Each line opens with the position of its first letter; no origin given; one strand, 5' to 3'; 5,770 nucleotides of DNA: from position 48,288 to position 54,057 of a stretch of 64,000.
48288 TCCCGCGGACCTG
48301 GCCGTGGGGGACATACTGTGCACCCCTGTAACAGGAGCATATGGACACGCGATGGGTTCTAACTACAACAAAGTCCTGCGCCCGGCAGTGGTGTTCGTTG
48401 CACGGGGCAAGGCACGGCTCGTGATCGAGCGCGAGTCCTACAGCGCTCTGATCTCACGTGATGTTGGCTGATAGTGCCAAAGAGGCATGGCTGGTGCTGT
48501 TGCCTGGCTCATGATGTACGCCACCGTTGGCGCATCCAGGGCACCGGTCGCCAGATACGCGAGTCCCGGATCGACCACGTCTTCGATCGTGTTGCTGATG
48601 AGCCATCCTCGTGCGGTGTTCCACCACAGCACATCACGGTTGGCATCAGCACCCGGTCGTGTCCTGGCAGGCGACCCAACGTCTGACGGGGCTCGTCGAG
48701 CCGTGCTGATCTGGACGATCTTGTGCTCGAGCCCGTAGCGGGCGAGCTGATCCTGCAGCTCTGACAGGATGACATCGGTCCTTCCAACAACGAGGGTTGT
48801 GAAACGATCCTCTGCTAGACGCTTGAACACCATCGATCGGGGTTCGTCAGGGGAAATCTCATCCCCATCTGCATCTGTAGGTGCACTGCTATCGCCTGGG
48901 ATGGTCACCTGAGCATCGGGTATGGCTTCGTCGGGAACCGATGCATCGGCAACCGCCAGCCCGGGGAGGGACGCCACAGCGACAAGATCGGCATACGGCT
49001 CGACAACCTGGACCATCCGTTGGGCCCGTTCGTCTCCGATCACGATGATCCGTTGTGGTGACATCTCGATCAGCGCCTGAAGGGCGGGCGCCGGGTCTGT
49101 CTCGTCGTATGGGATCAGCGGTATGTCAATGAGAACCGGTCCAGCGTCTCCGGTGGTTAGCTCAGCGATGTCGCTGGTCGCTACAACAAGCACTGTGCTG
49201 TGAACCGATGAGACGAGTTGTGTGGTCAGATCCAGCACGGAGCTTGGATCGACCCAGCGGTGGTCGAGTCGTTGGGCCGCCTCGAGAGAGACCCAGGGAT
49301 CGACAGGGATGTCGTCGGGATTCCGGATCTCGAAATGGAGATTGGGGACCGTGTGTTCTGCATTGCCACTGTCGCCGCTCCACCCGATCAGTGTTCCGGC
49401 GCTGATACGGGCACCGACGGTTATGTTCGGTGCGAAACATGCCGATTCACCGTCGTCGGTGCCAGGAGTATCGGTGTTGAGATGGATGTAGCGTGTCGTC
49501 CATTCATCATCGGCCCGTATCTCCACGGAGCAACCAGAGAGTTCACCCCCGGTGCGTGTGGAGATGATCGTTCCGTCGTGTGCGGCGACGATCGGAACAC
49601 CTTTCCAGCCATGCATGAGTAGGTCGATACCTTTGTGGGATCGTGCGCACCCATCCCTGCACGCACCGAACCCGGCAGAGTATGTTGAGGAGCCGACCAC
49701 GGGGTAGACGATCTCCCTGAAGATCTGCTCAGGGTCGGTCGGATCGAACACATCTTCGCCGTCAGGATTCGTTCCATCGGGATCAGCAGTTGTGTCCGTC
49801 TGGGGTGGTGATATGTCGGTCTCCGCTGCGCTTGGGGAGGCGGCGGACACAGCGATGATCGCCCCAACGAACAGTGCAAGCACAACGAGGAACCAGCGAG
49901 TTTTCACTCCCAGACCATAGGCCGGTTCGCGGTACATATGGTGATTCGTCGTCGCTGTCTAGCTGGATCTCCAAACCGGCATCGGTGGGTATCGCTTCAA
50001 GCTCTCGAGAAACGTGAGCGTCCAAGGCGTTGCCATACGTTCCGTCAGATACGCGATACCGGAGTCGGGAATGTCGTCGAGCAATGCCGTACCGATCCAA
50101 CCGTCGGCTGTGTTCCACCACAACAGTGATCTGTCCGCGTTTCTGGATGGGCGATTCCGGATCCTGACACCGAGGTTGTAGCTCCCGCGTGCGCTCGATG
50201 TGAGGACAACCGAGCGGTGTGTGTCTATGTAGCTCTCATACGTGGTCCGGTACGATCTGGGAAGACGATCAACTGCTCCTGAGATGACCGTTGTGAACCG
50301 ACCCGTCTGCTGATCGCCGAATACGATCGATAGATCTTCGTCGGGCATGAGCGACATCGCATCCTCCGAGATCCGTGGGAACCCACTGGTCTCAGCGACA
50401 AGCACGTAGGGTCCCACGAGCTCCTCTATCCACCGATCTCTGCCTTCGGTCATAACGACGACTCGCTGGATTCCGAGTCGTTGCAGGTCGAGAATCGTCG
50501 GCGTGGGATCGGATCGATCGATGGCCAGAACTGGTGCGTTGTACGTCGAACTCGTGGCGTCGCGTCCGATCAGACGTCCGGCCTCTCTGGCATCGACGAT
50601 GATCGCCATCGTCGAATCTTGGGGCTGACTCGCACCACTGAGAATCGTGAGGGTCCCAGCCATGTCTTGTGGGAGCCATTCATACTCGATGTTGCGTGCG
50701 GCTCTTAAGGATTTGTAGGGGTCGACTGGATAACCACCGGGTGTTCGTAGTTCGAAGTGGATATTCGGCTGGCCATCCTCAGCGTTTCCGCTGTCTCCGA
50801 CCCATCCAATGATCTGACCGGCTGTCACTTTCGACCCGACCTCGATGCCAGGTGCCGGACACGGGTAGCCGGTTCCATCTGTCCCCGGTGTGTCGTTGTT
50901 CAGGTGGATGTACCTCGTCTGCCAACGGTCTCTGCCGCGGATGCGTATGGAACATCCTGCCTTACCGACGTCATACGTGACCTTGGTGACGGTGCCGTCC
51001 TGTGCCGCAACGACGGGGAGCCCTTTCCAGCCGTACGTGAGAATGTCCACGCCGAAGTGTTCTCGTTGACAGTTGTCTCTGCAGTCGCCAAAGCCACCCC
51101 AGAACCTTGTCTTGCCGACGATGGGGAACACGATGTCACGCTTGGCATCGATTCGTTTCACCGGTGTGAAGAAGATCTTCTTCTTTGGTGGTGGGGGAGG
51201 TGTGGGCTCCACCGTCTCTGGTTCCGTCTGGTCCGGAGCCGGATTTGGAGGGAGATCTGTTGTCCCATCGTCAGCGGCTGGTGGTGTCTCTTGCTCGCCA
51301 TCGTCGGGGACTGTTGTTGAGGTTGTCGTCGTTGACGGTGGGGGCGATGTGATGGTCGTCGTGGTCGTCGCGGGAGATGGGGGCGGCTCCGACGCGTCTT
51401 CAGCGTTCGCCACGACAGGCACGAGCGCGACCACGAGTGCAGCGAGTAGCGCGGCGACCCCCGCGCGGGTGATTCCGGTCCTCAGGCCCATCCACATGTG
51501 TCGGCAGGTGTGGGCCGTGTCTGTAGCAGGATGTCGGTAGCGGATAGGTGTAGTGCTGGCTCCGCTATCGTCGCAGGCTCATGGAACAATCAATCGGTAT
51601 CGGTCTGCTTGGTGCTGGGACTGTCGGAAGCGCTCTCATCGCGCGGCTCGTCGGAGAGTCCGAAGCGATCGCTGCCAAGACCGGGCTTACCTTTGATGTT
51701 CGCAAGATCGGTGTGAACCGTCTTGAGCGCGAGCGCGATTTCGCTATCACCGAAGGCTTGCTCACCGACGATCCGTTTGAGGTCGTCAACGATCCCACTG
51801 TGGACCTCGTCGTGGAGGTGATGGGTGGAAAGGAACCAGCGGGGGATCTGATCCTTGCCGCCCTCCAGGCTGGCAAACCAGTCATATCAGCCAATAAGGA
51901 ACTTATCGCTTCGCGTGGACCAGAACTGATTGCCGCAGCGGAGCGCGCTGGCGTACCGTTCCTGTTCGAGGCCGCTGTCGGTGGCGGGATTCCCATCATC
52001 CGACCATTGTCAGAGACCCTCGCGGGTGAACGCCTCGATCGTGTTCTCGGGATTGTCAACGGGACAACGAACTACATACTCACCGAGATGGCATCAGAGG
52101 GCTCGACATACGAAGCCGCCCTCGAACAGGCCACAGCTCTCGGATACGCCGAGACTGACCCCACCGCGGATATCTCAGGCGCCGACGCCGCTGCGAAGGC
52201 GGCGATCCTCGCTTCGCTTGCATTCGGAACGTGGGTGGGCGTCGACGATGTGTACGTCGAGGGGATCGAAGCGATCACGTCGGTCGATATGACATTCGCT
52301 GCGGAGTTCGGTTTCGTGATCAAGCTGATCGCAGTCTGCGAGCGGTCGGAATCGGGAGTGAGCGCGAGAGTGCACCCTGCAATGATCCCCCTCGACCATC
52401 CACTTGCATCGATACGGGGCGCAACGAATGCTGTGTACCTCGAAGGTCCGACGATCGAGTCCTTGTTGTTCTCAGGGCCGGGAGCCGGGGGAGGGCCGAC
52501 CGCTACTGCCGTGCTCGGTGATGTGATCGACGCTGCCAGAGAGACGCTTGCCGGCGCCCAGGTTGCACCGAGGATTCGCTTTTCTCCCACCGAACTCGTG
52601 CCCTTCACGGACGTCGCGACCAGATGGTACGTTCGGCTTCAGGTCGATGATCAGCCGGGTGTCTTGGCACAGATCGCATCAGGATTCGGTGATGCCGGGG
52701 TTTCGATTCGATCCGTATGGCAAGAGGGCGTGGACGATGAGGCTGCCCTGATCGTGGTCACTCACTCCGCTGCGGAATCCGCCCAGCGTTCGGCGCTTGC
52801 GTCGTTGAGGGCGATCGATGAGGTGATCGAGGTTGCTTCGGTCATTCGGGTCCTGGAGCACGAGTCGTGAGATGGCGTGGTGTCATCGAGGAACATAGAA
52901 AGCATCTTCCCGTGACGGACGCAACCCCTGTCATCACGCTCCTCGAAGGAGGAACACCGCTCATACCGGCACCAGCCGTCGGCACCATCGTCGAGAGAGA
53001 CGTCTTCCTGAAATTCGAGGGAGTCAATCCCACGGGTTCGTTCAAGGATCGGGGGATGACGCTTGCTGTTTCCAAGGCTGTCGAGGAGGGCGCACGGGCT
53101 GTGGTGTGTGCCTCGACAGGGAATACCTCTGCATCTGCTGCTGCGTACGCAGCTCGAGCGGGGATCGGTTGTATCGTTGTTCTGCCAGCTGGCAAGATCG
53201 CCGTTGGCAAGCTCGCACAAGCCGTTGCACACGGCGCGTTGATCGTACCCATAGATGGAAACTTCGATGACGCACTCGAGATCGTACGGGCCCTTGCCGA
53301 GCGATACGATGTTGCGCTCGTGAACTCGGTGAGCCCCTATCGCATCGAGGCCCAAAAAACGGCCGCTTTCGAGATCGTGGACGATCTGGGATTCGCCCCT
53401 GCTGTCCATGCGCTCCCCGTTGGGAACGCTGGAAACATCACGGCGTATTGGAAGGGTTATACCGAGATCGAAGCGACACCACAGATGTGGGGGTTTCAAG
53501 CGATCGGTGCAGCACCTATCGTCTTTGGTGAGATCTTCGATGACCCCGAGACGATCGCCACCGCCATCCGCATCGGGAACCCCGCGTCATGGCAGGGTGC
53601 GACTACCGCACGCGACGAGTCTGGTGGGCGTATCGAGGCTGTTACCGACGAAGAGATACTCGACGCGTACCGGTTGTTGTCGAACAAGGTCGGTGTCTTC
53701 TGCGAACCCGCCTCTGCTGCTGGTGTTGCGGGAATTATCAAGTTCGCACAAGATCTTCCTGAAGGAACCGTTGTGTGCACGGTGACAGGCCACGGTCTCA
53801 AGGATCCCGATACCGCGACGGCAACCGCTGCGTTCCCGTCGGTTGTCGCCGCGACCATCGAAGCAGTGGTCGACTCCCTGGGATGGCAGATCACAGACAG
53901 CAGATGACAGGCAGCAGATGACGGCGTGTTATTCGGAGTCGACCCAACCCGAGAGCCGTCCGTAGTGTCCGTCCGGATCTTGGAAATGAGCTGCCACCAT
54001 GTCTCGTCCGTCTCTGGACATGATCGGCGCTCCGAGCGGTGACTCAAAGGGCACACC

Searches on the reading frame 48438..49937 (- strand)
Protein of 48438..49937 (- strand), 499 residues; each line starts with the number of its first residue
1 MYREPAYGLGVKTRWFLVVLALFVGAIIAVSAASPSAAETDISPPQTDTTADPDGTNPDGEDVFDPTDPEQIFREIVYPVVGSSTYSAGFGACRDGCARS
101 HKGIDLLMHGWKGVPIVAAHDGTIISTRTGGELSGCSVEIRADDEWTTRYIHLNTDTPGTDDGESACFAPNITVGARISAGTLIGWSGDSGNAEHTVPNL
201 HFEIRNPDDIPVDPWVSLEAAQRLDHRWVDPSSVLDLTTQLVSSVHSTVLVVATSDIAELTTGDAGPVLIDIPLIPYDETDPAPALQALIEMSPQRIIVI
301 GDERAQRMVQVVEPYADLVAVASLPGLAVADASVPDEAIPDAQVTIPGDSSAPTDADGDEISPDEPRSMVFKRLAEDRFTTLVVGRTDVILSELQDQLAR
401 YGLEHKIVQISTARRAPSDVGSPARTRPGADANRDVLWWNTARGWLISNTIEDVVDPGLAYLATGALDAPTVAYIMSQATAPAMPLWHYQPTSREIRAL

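Call 53: search_protein_families(library=pfam, proteins=[window:48438-49937:-], max_evalue=0.00001)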
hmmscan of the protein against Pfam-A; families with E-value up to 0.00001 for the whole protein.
window:48438-49937:- (499 aa): 1 family
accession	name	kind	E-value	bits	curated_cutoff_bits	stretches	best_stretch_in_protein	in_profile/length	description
PF01551.29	Peptidase_M23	-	4.3e-14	52.9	28.7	1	100-214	2-96/96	Peptidase family M23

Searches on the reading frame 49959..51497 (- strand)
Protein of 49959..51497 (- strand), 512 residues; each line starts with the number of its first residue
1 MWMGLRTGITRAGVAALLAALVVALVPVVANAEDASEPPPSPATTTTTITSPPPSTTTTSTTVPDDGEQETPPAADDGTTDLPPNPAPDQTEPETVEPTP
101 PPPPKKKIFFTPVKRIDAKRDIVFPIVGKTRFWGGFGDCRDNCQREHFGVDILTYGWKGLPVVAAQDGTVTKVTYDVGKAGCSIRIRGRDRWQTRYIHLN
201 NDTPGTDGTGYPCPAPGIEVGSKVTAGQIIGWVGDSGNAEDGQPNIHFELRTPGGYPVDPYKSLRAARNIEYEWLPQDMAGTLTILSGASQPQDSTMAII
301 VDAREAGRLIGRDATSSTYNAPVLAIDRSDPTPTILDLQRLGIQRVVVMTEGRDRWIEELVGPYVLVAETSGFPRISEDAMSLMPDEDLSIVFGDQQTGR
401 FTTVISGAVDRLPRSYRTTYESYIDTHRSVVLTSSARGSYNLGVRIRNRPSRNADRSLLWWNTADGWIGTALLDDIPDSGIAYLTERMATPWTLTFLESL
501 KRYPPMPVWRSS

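Call 53: search_protein_families(library=pfam, proteins=[window:49959-51497:-], max_evalue=0.00001)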
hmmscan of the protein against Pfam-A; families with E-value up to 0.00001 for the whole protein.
window:49959-51497:- (512 aa): 1 family
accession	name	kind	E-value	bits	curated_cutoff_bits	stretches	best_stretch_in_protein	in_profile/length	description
PF01551.29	Peptidase_M23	-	2.4e-14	53.7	28.7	1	146-260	2-96/96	Peptidase family M23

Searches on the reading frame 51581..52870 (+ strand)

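Call 53: search_protein_families(library=pfam, proteins=[window:51581-52870:+], max_evalue=0.00001)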
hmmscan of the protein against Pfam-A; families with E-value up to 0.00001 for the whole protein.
window:51581-52870:+ (429 aa): 3 families
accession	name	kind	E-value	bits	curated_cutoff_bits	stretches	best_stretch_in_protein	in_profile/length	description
PF00742.24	Homoserine_dh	-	4.4e-63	212.7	22.9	1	138-316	1-173/173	Homoserine dehydrogenase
PF03447.22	NAD_binding_3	-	1.5e-16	61.5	24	1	11-130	1-116/116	Homoserine dehydrogenase, NAD binding domain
PF01842.31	ACT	-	4.2e-08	33.3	27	1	350-412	2-64/66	ACT domain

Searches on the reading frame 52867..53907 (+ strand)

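Call 53: search_protein_families(library=pfam, proteins=[window:52867-53907:+], max_evalue=0.00001)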
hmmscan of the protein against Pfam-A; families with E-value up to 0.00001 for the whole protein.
window:52867-53907:+ (346 aa): 1 family
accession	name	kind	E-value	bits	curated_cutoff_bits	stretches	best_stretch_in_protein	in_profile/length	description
PF00291.31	PALP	-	3.6e-71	240.3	35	1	23-308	1-295/295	Pyridoxal-phosphate dependent enzyme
